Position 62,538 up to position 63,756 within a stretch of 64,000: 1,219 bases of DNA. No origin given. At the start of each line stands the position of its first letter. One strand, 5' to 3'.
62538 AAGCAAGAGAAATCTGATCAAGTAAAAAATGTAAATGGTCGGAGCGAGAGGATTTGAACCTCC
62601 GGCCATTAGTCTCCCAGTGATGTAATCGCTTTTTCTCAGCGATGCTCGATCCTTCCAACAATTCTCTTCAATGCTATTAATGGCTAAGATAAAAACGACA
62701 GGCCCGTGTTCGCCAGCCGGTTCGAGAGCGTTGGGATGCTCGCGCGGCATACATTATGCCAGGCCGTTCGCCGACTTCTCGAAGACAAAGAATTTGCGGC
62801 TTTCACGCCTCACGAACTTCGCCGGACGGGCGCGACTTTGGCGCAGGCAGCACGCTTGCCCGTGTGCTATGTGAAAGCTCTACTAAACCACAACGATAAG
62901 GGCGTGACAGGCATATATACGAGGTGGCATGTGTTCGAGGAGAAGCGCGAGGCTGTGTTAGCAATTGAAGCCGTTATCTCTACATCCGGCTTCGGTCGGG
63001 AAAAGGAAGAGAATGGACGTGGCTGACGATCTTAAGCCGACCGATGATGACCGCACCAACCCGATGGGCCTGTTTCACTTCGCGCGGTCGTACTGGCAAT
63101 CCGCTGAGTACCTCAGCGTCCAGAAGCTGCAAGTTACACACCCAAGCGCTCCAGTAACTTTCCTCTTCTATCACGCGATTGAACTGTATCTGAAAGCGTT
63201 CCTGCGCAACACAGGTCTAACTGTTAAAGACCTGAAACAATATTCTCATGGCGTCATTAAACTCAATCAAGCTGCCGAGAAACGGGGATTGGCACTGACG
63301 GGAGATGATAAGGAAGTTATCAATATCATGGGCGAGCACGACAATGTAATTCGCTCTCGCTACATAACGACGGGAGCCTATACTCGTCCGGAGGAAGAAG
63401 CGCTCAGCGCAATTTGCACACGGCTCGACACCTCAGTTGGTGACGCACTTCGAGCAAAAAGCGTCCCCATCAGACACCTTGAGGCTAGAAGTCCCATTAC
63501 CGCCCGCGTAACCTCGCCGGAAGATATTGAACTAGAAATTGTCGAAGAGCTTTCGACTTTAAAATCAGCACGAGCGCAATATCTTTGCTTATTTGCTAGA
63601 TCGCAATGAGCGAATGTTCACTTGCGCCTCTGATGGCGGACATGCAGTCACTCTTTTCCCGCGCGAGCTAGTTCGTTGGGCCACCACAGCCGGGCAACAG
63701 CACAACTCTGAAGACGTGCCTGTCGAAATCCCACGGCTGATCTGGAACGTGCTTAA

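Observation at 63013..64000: Tandem HEPN-type cassette at the edge of a tRNA-Pro island: hidden HEPN + winged-helix/SieB-like fusion followed by an MtlR-like gene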

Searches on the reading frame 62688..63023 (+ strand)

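Call 11: search_protein_families(library=pfam, max_evalue=1, proteins=[window:62688-63023:+])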
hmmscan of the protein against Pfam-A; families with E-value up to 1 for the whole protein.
window:62688-63023:+ (112 aa): 1 family
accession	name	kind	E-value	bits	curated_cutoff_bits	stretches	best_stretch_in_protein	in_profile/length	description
PF00589.27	Phage_integrase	-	1.3e-06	28.7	27.1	1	7-79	96-167/172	Phage integrase family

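Call 12: search_protein_families(library=ncbifam, max_evalue=1, proteins=[window:62688-63023:+])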
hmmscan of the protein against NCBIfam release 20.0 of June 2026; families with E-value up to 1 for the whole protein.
window:62688-63023:+ (112 aa): 8 families
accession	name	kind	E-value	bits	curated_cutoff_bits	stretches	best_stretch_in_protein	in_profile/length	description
NF040815.2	recomb_XerA_Arch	equivalog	2.1e-07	30.8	220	1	7-85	182-259/263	site-specific tyrosine recombinase/integron integrase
TIGR02225.1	recomb_XerD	equivalog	0.00074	18.9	329.6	1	7-86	202-278/290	site-specific tyrosine recombinase XerD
NF001399.0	PRK00283.1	subfamily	0.00086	18.6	279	1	8-86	211-287/300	tyrosine recombinase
NF003462.0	PRK05084.1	equivalog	0.0013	17.5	267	1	38-90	302-353/360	tyrosine recombinase XerS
TIGR02249.1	integrase_gron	subfamily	0.0041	16.5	265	1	21-91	240-309/315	integron integrase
TIGR02224.1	recomb_XerC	equivalog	0.0059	16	335.15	1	21-80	217-277/295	tyrosine recombinase XerC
NF011946.0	PRK15417.1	equivalog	0.049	12.8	435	1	21-80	255-315/337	integron integrase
NF041502.1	integrase_1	equivalog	0.068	11.9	350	1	36-79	316-359/484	site-specific integrase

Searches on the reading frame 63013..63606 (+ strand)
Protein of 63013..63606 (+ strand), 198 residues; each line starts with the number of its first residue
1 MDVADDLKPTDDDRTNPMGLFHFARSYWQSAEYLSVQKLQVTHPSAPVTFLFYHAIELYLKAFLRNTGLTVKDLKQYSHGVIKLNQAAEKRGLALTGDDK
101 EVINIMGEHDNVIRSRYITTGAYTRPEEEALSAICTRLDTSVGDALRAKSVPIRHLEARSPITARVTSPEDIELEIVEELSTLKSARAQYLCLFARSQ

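Call 11: search_protein_families(library=pfam, max_evalue=1, proteins=[window:63013-63606:+])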
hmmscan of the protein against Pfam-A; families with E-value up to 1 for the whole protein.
window:63013-63606:+ (198 aa): 3 families
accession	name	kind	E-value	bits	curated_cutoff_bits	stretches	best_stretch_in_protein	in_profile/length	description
PF05168.19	HEPN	-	0.0012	19.4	22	1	47-132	26-102/117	HEPN domain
PF09869.16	KH_DUF2096_C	-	0.03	14.5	24.6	0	85-114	19-48/59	DUF2096 C-terminal KH-like domain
PF25550.1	DUF7928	-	0.21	11.6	27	1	115-197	38-119/160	Domain of unknown function (DUF7928)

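Call 12: search_protein_families(library=ncbifam, max_evalue=1, proteins=[window:63013-63606:+])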
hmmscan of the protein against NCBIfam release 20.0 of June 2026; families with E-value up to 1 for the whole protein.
window:63013-63606:+ (198 aa): 0 families

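Call 13: search_protein_families(library=padloc, max_evalue=1, proteins=[window:63013-63606:+])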
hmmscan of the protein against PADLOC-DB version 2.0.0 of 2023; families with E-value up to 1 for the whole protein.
window:63013-63606:+ (198 aa): 1 family
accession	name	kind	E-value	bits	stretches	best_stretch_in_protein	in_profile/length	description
PDLC04947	PDC-S19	-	0.017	12.5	1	50-106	39-96/355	-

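Call 14: find_homologous_proteins(query=window:63013-63606:+)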
Query window:63013-63606:+ (198 aa): 177 proteins with E <= 0.001 among 263 candidates; the best 120 are listed.
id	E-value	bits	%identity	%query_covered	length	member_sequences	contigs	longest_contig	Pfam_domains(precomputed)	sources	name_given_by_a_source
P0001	4.3e-125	433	100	100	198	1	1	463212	-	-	-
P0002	1.7e-76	274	70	91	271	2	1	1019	-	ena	-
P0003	1.1e-71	259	65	91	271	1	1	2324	-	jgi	-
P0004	9.1e-70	252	72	79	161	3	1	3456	-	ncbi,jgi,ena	-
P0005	4.1e-68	247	70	84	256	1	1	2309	-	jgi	jgi:hypothetical protein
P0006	3.7e-59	218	73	66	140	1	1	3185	-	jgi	jgi:hypothetical protein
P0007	3.8e-50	189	49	92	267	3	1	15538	-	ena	-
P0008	5.2e-50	188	52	92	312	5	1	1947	-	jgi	jgi:hypothetical protein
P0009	8.0e-50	188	49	92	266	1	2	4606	-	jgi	jgi:hypothetical protein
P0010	5.4e-49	185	50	92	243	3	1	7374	-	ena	-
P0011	7.5e-49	184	52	91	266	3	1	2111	-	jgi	jgi:hypothetical protein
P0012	7.8e-49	184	49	92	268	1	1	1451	-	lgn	-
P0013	1.8e-48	183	47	92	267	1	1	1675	-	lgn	-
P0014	6.1e-48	181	50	92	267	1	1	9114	-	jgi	jgi:hypothetical protein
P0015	7.6e-47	178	48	91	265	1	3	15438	-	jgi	jgi:hypothetical protein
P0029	1.4e-43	167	51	88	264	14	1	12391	-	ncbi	-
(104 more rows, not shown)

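Call 23: search_protein_families(library=pfam, alignment_id=A1, max_evalue=0.1)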
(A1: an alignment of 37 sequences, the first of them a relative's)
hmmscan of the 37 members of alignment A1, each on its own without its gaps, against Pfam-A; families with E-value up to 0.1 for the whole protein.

A. member 1, P0002 (271 aa): 2 families
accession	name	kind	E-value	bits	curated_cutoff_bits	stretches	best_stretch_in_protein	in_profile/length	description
PF05168.19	HEPN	-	0.0072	16.9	22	1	48-124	29-96/117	HEPN domain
PF14163.11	SieB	-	0.038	14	26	1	168-222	66-120/147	Super-infection exclusion protein B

B. families by the number of members that match (of 37 scanned): 16 families
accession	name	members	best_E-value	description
PF05168.19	HEPN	34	3.4e-05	HEPN domain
PF14163.11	SieB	33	3.6e-07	Super-infection exclusion protein B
PF00486.34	Trans_reg_C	9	0.00039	Transcriptional regulatory protein, C terminal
PF01418.23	HTH_6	8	0.0055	Helix-turn-helix domain, rpiR family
PF25170.1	TPR_WDR35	3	0.013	WD repeat-containing protein 35, TPR repeats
PF14011.11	ESX-1_EspG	2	0.0035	EspG family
PF16493.11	Meis_PKNOX_N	1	0.012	TALE/MEIS homeobox family N-terminal domain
PF25296.1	Decapeptide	1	0.014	Decapeptide repeat region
PF18844.6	baeRF_family2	1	0.016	Bacterial archaeo-eukaryotic release factor family 2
PF12573.13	OxoDH_E1alpha_N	1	0.035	2-oxoisovalerate dehydrogenase E1 alpha subunit N terminal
PF23976.1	DUF7302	1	0.038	Family of unknown function (DUF7302)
PF20442.3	BrxL_N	1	0.049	BREX system Lon protease-like protein BrxL N-terminal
PF22928.2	INTS1_R4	1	0.052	Integrator complex subunit 1, R4 domain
PF20184.3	DUF6547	1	0.065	Family of unknown function (DUF6547)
PF12998.12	ING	1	0.07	Inhibitor of growth proteins N-terminal histone-binding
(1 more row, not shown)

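Call 26: search_solved_structures(query=A1, max_evalue=10, show_alignments=2)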
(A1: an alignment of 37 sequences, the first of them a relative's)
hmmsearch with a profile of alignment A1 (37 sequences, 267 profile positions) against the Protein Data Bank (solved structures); distinct sequences matched with E-value up to 10: 2.
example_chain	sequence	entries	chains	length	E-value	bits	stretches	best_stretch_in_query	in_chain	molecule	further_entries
3hyj_A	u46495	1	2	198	1.1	11.5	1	96-158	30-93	Protein DUF199/WhiA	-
2ml1_A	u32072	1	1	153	2.4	10.4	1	189-221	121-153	Poly(beta-D-mannuronate) C5 epimerase 6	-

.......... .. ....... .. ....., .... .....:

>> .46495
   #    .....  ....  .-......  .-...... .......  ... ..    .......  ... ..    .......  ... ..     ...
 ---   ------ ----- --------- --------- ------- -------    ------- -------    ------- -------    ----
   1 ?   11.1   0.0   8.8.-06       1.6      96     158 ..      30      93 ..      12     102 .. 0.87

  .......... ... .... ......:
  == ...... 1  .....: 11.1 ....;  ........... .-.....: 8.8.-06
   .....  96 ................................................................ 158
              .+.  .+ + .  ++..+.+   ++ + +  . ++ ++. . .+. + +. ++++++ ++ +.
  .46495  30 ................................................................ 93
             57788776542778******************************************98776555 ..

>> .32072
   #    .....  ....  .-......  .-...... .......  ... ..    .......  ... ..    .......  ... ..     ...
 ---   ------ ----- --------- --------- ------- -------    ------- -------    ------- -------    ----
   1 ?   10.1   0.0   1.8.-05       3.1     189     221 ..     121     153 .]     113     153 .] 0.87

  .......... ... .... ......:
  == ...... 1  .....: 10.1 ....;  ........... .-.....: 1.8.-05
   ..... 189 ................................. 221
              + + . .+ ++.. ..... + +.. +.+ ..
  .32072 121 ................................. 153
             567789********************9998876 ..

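Call 29: find_related_loci(query=A1, collection=genome_contigs, flank=6000)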
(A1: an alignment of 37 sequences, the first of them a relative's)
Query A1 (271 aa) in genome_contigs; peptide patterns used: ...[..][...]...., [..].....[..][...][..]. (x = any residue, [..] = any of these).
47 stretches matched a pattern; 30 encode a relative of the query (tblastn E <= 1e-3); 30 distinct loci.
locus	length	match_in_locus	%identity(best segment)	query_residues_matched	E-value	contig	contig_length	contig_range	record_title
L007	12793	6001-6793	72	4-271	1e-113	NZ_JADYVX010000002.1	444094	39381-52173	Bradyrhizobium sp. BRP22 NODE_2, whole genome shotgun sequence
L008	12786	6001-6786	49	5-271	3e-80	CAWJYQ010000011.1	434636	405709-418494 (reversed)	MAG: uncultured Alphaproteobacteria bacterium isolate MFD00822.bin.1.4 genome assembly, contig: contig_24555, whole geno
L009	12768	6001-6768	48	5-265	6e-79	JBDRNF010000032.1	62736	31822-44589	MAG: Pseudomonadota bacterium isolate MEGAHIT-group-1.874 k141_63610, whole genome shotgun sequence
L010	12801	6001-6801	48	1-271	3e-77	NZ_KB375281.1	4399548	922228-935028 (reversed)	Afipia clevelandensis ATCC 49720 supercont1.1, whole genome shotgun sequence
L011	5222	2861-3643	45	7-269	5e-73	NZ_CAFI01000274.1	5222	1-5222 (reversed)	Bradyrhizobium sp. ORS 375 strain ORS375, whole genome shotgun sequence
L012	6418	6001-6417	57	6-144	8e-48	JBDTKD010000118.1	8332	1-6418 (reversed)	MAG: Bradyrhizobium sp. isolate cluster2_bin.69 k127_3142289, whole genome shotgun sequence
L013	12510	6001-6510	43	10-180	2e-36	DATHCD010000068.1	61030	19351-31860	MAG TPA_asm: Xanthobacteraceae bacterium isolate SMAG_U12358 k141_1496077, whole genome shotgun sequence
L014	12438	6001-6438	44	9-152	8e-36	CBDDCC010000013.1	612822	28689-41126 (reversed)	MAG: Rhodospirillales bacterium isolate 49eb7ec8-7e6e-496e-ac33-4637e083baf7 genome assembly, contig: contig_13, whole g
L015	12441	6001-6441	46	7-152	4e-36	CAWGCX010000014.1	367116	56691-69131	MAG: uncultured Alphaproteobacteria bacterium isolate MFD09267.bin.1.83 genome assembly, contig: contig_6967, whole geno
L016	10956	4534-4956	48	6-146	3e-35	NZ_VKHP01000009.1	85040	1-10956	Bradyrhizobium uaiense strain UFLA03-164 NODE_9_length_85040_cov_6.572445, whole genome shotgun sequence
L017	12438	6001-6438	43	9-152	6e-34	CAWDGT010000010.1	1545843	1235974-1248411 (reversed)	MAG: uncultured Alphaproteobacteria bacterium isolate MFD05942.bin.1.145 genome assembly, contig: contig_5294, whole gen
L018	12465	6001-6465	44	1-156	2e-32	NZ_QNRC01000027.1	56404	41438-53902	Paracoccus siganidrum strain M26 Scaffold27, whole genome shotgun sequence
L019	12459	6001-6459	42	4-156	6e-32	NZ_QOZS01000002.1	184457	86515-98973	Desertibaculum subflavum strain SYSU D60015 s1731_Contig2, whole genome shotgun sequence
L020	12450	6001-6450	43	9-156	1e-30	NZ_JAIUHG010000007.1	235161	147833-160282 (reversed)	Mesorhizobium sp. CA8 contig_7, whole genome shotgun sequence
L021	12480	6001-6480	37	4-171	2e-27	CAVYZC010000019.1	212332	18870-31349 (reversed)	MAG: uncultured Alphaproteobacteria bacterium isolate MFD02242.bin.2.8 genome assembly, contig: contig_9617, whole genom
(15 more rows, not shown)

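Call 34: find_encoding_contigs(protein=P0003, flank=5000, max_places=3)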
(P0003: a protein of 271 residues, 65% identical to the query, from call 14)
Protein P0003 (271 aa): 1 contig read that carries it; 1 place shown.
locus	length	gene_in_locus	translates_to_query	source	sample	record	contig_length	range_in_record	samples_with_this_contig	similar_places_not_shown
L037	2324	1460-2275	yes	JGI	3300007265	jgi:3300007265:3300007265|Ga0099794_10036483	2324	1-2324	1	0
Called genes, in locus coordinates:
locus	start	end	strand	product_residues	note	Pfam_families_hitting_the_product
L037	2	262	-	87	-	?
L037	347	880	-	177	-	PF13356:Arm-DNA-bind_3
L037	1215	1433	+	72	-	-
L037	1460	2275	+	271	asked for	-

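Call 35: find_encoding_contigs(protein=P0005, flank=5000, max_places=3)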
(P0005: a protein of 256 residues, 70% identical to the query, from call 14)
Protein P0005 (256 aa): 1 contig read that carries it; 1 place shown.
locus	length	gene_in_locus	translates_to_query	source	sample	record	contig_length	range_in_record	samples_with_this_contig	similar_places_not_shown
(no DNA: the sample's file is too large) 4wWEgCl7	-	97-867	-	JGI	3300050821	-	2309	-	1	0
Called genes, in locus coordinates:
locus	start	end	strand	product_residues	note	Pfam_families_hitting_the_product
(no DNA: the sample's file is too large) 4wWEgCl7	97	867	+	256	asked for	-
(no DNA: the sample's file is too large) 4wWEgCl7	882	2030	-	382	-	PF13638:PIN_4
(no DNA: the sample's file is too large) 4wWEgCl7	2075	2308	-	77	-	?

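Call 39: predict_structure(alignment_id=A1)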
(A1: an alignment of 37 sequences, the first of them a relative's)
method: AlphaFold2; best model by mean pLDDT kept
length: 271 residues; sequences in the alignment: 37
mean_pLDDT: 85.6   pTM: 0.59
mean pLDDT of the five models: 85.6, 83.6, 82.5, 80.6, 78.2
residues with pLDDT >= 90: 145; 70-90: 91; 50-70: 32; < 50: 3
segments of 3 or more residues with pLDDT < 50: 1-3
pLDDT, mean of each block of 10 residues (from residue 1): 64 90 93 79 82 96 95 86 96 93 79 60 80 95 95 70 70 92 95 94 82 90 85 93 96 91 71 51
secondary structure, 60 per line:
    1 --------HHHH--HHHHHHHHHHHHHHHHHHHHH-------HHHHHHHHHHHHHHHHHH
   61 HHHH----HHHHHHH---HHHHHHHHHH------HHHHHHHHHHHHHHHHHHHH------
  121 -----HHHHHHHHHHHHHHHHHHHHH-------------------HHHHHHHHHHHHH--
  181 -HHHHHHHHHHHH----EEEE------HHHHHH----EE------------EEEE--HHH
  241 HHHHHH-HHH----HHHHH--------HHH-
elements in order: H9-12 H15-35 H43-64 H69-75 H79-88 H95-114 H126-146 H166-178 H182-193 E198-201 H208-213 E232-235 H238-246 H255-259

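Call 42: find_related_loci(query=A1, collection=viral_contigs, flank=5000)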
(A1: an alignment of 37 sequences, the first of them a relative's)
Query A1 (271 aa) in viral_contigs; peptide patterns used: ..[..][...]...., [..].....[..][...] (x = any residue, [..] = any of these).
101 stretches matched a pattern; 4 encode a relative of the query (tblastn E <= 1e-3); 4 distinct loci.
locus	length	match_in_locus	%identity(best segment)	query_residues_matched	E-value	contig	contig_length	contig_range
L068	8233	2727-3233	45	10-180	2e-42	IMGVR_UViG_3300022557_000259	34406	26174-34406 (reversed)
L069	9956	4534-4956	48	6-146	4e-36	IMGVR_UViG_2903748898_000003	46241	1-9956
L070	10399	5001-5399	29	22-147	2e-5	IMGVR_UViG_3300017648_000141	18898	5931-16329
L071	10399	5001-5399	29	22-147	2e-5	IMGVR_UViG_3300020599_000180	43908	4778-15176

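Call 47: fold_search(model_id=the predicted structure, library=pdb)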
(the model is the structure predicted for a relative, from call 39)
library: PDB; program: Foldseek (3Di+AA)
matches with E <= 10: 159; with E <= 0.001: 0
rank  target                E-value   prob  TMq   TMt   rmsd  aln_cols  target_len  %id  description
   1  2hsb                  1.2e-01  1.00  0.33  0.61   4.5       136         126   19  Crystal structure of a hepn domain containing protein (af_0298) from archaeoglobus fulgidus at 1.95 A resolution (released 2006-08-15)
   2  4nqf_A                1.8e-01  0.99  0.35  0.58   5.1       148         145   19  Crystal structure of HEPN domain protein (released 2014-03-26)
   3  4nqf_B                1.8e-01  0.99  0.35  0.57   4.2       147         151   21  Crystal structure of HEPN domain protein (released 2014-03-26)
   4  2lp4_MODEL_1_A        2.4e-01  0.09  0.13  0.15  18.3       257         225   12  Solution structure of P1-CheY/P2 complex in bacterial chemotaxis (released 2012-10-24)
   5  5fsh_A                4.3e-01  0.77  0.30  0.19   7.2       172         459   17  Crystal structure of Thermus thermophilus Csm6 (released 2016-01-27)
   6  8s0e_D                5.0e-01  0.20  0.21  0.15  15.8       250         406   12  H. sapiens OCCM bound to double stranded DNA (released 2024-10-02)
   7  9gjw_E                5.0e-01  0.13  0.17  0.12  20.3       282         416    8  OCCM maturation intermediate stalled with an Arginine Finger mutation in Mcm2 (released 2025-03-05)
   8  3o10_A                6.1e-01  0.69  0.29  0.48   6.3       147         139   16  Crystal structure of the HEPN domain from human sacsin (released 2011-03-30)
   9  4fb2_A                8.2e-01  0.06  0.12  0.09  20.0       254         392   14  Crystal Structure of Substrate-Free P450cin (released 2012-07-18)
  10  3o10_C                1.1e+00  0.57  0.29  0.49   6.3       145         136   15  Crystal structure of the HEPN domain from human sacsin (released 2011-03-30)
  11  7jpo_D                1.2e+00  0.13  0.21  0.15  15.8       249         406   12  ORC-O1AAA: Human Origin Recognition Complex (ORC) with dynamic/unresolved ORC2 WH (released 2020-09-02)
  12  1i5n_A                1.3e+00  0.08  0.14  0.23  16.1       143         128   13  Crystal structure of the P1 domain of CheA from Salmonella typhimurium (released 2001-07-11)
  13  4fb2_C                1.3e+00  0.04  0.12  0.09  20.1       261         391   13  Crystal Structure of Substrate-Free P450cin (released 2012-07-18)
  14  8zp5_E                1.3e+00  0.06  0.16  0.12  20.0       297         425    8  Cryo-EM structure of origin recognition complex (Orc5 basic patch mutations) with ARS1 DNA bound (released 2025-04-16)
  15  1jog_A                1.5e+00  0.47  0.29  0.49   5.6       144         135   14  Structure of HI0074 from Heamophilus Influenzae reveals the fold of a substrate binding domain of a nucleotidyltransfe (released 2002-12-18)
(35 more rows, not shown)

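Call 57: search_protein_families(library=padloc, alignment_id=A1, max_evalue=0.01)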
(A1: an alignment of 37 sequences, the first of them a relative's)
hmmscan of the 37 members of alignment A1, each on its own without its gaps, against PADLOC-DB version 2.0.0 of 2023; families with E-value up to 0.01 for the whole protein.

A. member 1, P0002 (271 aa): 0 families

B. families by the number of members that match (of 37 scanned): 1 family
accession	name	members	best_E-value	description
PDLC04947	PDC-S19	8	0.00011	-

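Call 73: search_protein_families(library=phrogs, proteins=[P0002, P0029], max_evalue=0.01)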
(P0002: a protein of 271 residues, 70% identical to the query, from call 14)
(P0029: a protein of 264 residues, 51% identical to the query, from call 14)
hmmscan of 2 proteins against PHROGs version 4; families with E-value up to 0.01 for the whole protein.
P0002 (271 aa): 0 families

P0029 (264 aa): 0 families

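Call 74: fold_search(model_id=the predicted structure, library=viral)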
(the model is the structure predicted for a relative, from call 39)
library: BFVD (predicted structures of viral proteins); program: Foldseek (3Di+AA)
matches with E <= 10: 219; with E <= 0.001: 0
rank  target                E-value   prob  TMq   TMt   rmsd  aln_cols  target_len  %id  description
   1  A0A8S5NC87            5.6e-02  1.00  0.40  0.53  11.3       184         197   14  Uncharacterized protein [Siphoviridae sp. ctwWa4]
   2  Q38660                1.6e-01  0.99  0.25  0.34  10.8       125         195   18  Bacteriophage P22 initial portion of N operon [Salmonella phage P22]
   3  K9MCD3                5.1e-01  0.82  0.23  0.44  10.4       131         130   13  (no name in the UniProt tables at hand)
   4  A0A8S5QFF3            5.6e-01  0.90  0.36  0.61   6.0       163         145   13  HEPN domain-containing protein [Siphoviridae sp. ct73D3]
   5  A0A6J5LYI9            5.6e-01  0.38  0.20  0.21  14.4       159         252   12  Uncharacterized protein [uncultured Caudovirales phage]
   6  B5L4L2                7.5e-01  0.09  0.14  0.14  14.8       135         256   17  Non-structural protein NS1 (Fragment) [African horse sickness virus 8]
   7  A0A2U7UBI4            7.5e-01  0.04  0.10  0.06  18.6       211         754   13  Uncharacterized protein [Pandoravirus neocaledonia]
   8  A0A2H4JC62            9.2e-01  0.10  0.20  0.20  26.7       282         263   10  Phage tail tape measure protein [uncultured Caudovirales phage]
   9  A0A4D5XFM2            1.1e+00  0.38  0.25  0.34  10.2       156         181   10  Uncharacterized protein [Pithovirus LCDPAC01]
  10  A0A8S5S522            1.2e+00  0.30  0.22  0.35  18.9       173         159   13  Uncharacterized protein [Siphoviridae sp. ctmP938]
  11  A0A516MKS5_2          1.2e+00  0.11  0.18  0.07  15.1       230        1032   14  (no name in the UniProt tables at hand)
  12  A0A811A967            1.4e+00  0.08  0.14  0.16  19.1       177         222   13  (no name in the UniProt tables at hand)
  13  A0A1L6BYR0            1.5e+00  0.04  0.12  0.16  22.1       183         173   11  Membrane protein [Mycobacterium phage MrMagoo]
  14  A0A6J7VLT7            1.6e+00  0.12  0.16  0.25  24.1       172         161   10  Uncharacterized protein [uncultured Caudovirales phage]
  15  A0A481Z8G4            1.7e+00  0.07  0.12  0.17  17.4       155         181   13  Uncharacterized protein [Pithovirus LCPAC304]
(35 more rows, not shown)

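Call 76: find_encoding_contigs(protein=P0004, flank=4000, max_places=3)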
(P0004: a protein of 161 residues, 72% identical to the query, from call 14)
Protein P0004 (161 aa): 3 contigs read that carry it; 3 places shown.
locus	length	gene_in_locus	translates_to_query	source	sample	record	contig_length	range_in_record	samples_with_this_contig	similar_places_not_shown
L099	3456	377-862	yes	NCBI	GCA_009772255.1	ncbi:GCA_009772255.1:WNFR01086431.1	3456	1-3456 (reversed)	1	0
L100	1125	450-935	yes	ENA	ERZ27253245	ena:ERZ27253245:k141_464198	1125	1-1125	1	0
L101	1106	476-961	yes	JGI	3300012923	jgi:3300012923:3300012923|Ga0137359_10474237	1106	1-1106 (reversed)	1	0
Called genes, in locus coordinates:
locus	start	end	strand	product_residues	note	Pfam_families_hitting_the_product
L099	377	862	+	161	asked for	-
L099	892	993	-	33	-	-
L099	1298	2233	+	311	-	PF00903:Glyoxalase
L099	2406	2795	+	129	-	-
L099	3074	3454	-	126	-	?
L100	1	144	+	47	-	?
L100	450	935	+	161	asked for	-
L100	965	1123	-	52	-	?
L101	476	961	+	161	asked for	-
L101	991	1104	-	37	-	?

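Call 77: find_encoding_contigs(protein=P0006, flank=4000, max_places=3)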
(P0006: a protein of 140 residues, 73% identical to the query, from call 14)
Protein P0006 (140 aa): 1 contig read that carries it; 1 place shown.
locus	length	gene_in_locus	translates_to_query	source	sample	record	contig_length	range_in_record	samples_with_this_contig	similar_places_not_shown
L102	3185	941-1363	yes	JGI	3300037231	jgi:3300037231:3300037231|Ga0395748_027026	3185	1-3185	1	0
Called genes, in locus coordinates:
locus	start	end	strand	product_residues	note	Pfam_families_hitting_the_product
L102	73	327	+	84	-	-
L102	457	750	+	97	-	-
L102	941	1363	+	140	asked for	-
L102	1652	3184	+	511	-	?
